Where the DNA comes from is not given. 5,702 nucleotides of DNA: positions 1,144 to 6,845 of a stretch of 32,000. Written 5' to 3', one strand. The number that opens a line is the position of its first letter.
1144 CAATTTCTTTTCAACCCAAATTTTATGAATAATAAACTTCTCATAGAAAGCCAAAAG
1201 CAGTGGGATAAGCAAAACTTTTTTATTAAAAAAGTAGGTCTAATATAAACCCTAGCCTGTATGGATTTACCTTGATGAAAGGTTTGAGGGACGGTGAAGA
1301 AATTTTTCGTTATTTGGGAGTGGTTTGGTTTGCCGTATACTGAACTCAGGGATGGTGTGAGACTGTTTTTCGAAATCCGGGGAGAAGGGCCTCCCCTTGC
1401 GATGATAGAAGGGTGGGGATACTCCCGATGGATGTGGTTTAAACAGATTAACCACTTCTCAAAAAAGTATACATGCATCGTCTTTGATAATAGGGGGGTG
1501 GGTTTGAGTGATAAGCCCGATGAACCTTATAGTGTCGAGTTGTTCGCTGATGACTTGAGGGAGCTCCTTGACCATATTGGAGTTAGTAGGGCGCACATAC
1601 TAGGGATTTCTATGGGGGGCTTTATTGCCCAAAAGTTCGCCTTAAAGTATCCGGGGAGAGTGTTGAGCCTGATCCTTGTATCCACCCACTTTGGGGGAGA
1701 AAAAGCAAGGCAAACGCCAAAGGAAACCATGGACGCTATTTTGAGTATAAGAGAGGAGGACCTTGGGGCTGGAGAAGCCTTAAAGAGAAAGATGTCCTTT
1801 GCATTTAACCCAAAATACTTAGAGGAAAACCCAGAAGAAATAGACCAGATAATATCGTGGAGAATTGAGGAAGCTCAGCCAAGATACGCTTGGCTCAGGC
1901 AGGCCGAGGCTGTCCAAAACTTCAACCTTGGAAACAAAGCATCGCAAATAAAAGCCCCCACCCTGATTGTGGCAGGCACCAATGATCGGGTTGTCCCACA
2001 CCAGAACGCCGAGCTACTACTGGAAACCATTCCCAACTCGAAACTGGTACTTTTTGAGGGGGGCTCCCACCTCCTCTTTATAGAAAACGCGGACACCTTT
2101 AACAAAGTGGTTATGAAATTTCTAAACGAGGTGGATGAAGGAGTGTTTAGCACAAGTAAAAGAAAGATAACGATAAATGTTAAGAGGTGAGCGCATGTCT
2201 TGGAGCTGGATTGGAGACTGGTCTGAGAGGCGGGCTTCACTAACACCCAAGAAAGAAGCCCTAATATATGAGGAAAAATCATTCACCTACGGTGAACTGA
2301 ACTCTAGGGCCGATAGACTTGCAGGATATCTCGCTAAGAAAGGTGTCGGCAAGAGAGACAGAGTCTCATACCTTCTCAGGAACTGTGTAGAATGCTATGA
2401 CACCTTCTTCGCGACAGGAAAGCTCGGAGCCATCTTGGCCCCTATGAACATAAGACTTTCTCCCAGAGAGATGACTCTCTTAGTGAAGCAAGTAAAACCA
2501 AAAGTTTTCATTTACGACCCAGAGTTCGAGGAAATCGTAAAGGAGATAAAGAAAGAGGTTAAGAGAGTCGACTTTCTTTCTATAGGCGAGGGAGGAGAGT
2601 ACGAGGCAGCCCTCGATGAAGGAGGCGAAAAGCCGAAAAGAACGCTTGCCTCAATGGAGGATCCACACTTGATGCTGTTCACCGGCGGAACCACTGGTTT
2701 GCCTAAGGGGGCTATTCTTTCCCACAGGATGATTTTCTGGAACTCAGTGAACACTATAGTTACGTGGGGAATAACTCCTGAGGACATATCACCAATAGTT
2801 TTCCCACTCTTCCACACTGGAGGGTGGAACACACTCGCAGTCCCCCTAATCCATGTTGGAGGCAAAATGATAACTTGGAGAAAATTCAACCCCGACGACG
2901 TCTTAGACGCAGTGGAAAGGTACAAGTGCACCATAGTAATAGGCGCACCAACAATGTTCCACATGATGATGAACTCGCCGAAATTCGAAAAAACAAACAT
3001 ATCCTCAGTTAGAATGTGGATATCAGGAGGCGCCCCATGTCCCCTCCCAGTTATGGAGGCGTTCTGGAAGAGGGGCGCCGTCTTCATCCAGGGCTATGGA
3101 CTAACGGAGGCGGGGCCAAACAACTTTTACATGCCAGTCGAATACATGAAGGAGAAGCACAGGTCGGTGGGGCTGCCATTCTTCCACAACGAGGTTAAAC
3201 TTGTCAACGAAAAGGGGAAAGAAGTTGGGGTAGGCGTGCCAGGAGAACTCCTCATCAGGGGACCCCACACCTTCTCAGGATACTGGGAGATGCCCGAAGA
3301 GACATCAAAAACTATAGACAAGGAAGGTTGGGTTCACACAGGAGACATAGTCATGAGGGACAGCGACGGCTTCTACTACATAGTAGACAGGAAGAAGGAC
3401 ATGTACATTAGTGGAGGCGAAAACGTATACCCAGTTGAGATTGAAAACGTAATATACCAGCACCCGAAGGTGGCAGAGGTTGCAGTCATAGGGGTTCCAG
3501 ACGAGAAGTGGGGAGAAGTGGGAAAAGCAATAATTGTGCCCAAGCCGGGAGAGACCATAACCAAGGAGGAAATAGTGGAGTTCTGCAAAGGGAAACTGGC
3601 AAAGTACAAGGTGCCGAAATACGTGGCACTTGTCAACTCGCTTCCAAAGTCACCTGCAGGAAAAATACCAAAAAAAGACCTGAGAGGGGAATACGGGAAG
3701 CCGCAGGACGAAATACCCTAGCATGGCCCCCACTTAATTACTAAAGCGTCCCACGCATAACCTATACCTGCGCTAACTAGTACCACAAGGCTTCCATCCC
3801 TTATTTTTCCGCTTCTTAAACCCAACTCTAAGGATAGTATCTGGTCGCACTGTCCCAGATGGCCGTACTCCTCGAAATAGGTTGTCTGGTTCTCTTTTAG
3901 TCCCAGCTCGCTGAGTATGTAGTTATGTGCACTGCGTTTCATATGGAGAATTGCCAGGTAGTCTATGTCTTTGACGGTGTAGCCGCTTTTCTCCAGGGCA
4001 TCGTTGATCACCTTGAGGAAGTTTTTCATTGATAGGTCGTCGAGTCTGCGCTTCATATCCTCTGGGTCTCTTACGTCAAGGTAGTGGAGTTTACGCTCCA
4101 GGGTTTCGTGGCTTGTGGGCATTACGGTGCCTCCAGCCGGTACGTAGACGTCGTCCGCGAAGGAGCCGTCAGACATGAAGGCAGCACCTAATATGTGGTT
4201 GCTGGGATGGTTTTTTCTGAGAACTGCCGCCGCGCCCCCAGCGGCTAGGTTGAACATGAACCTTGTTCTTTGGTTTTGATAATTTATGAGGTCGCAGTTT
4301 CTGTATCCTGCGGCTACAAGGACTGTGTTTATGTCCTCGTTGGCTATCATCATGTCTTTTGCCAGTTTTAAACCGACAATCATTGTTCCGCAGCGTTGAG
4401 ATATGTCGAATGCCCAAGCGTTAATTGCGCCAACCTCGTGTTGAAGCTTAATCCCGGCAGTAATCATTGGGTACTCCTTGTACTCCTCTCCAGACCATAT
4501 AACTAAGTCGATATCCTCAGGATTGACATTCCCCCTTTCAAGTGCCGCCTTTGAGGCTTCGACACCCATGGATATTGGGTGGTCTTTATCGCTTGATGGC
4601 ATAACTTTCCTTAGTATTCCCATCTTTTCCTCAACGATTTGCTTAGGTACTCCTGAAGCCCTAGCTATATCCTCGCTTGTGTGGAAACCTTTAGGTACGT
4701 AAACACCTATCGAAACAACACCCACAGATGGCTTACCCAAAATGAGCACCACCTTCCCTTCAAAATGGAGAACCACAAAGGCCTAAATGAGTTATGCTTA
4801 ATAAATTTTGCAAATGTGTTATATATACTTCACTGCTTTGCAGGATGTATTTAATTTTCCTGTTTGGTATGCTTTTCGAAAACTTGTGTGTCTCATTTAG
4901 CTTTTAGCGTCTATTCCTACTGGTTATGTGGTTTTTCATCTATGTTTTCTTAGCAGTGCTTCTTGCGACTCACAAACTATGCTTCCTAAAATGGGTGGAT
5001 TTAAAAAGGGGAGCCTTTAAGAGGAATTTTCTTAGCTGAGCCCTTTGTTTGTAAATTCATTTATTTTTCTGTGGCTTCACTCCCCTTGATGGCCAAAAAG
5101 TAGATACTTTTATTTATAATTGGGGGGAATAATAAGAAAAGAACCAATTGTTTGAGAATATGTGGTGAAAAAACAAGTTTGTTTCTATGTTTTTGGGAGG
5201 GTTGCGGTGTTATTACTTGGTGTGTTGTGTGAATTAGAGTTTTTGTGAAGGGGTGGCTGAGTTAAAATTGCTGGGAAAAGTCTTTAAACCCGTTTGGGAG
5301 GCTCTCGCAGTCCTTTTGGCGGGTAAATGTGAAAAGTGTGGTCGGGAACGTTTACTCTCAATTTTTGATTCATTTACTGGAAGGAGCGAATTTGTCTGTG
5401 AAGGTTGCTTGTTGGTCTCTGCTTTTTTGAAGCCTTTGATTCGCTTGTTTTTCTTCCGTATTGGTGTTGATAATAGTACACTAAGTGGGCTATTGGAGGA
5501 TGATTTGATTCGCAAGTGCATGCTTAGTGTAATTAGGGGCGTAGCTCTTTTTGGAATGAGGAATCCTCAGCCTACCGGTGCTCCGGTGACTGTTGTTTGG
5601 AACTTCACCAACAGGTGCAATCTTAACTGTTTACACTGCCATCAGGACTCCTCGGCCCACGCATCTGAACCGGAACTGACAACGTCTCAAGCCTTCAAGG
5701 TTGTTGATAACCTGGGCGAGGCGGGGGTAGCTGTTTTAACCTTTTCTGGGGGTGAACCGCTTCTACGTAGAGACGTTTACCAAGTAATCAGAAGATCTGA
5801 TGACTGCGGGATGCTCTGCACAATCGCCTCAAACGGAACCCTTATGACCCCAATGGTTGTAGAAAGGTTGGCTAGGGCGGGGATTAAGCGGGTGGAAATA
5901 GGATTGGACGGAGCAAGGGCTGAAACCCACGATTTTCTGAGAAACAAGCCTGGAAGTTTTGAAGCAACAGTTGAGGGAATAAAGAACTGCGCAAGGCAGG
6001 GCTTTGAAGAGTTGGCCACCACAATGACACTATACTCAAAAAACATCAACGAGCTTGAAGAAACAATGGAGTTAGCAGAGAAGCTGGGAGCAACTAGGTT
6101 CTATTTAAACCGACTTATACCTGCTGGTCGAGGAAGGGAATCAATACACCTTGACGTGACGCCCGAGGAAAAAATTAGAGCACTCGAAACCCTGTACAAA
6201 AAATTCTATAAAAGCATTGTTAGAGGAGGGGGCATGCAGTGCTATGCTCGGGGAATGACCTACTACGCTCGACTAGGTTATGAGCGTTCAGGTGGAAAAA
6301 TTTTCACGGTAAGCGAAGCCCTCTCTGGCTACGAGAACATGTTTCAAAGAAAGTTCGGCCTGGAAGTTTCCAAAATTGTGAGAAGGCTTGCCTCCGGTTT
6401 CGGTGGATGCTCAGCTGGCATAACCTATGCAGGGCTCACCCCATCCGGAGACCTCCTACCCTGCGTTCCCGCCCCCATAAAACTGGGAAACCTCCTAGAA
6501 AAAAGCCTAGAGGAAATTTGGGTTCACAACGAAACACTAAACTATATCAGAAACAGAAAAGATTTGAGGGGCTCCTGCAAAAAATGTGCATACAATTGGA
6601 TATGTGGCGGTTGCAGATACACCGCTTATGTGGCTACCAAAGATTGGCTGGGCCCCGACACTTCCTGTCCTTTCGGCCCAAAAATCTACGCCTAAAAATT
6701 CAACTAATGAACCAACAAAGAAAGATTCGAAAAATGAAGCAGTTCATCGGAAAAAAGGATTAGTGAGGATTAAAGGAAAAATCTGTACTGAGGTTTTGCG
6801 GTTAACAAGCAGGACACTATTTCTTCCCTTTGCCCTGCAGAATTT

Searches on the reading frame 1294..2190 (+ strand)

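Call 5: search_protein_families(library=pfam, proteins=[window:1294-2190:+], max_evalue=0.001)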
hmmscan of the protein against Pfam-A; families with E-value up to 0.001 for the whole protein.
window:1294-2190:+ (298 aa): 8 families
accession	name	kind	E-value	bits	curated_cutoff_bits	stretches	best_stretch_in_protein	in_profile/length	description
PF00561.26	Abhydrolase_1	-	1.1e-37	130.4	25.8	1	33-266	1-245/245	alpha/beta hydrolase fold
PF12146.15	Hydrolase_4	-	8.9e-24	84.5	27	1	58-265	31-238/239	Serine aminopeptidase, S33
PF12697.13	Abhydrolase_6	-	4.3e-19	70.5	26.3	1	40-270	6-215/217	Alpha/beta hydrolase family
PF03096.20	Ndr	-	7.6e-08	31.8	23.3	1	80-135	81-136/283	Ndr family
PF08386.16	Abhydrolase_4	-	2.2e-06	28.1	21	1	218-278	32-92/103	TAP-like protein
PF09752.15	ABHD18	-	1e-05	25.3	21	1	94-277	171-349/351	Alpha/beta hydrolase domain containing 18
PF03959.19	FSH1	-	4.5e-05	23.7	21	1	215-257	155-198/211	Serine hydrolase (FSH1)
PF00756.26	Esterase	-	0.00032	21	22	1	101-251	118-215/251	Putative esterase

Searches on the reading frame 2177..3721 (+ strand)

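Call 5: search_protein_families(library=pfam, proteins=[window:2177-3721:+], max_evalue=0.001)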
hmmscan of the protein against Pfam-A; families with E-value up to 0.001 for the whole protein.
window:2177-3721:+ (514 aa): 2 families
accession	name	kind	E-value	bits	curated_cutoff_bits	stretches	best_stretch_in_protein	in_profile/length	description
PF00501.34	AMP-binding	-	3.9e-86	289.7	29.9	1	17-370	2-384/384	AMP-binding enzyme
PF13193.12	AMP-binding_C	-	5.2e-24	85.4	24.5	1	421-496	1-76/76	AMP-binding enzyme C-terminal domain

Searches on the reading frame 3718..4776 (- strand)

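Call 5: search_protein_families(library=pfam, proteins=[window:3718-4776:-], max_evalue=0.001)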
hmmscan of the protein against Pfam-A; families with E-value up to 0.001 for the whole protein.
window:3718-4776:- (352 aa): 3 families
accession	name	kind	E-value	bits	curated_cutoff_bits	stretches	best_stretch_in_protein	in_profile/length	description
PF08541.16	ACP_syn_III_C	-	3.2e-20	72.5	26.6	1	261-349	1-90/90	3-Oxoacyl-[acyl-carrier-protein (ACP)] synthase III C terminal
PF08545.16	ACP_syn_III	-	1.7e-14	53.9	24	1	123-204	1-80/80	3-Oxoacyl-[acyl-carrier-protein (ACP)] synthase III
PF08392.18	FAE1_CUT1_RppA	-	0.00044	20.1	27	0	73-191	89-207/290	FAE1/Type III polyketide synthase-like protein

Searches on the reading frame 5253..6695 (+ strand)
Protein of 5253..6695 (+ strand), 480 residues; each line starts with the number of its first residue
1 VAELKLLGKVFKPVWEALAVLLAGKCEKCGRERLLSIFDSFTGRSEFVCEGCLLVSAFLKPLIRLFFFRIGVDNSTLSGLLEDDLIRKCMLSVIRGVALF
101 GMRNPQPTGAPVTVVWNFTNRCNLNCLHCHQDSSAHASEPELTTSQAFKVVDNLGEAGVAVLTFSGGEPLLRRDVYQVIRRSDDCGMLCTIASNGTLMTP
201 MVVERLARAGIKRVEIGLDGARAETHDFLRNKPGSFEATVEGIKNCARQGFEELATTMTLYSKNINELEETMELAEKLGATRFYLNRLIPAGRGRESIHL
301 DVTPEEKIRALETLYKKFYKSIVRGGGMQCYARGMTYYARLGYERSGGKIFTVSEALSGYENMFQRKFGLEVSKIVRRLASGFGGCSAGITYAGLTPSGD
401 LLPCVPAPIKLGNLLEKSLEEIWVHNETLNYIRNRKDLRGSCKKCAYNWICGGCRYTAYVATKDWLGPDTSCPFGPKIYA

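Call 5: search_protein_families(library=pfam, proteins=[window:5253-6695:+], max_evalue=0.001)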
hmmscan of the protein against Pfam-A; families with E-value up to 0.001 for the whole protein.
window:5253-6695:+ (480 aa): 3 families
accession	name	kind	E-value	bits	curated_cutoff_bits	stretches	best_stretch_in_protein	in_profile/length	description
PF04055.27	Radical_SAM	-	1.3e-30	107.2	29.5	1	117-275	2-166/166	Radical SAM superfamily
PF13186.11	SPASM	-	4.9e-10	40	21.5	1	386-445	1-66/67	Iron-sulfur cluster-binding domain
PF13353.11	Fer4_12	-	7.5e-07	30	22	1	115-182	8-77/137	4Fe-4S single cluster domain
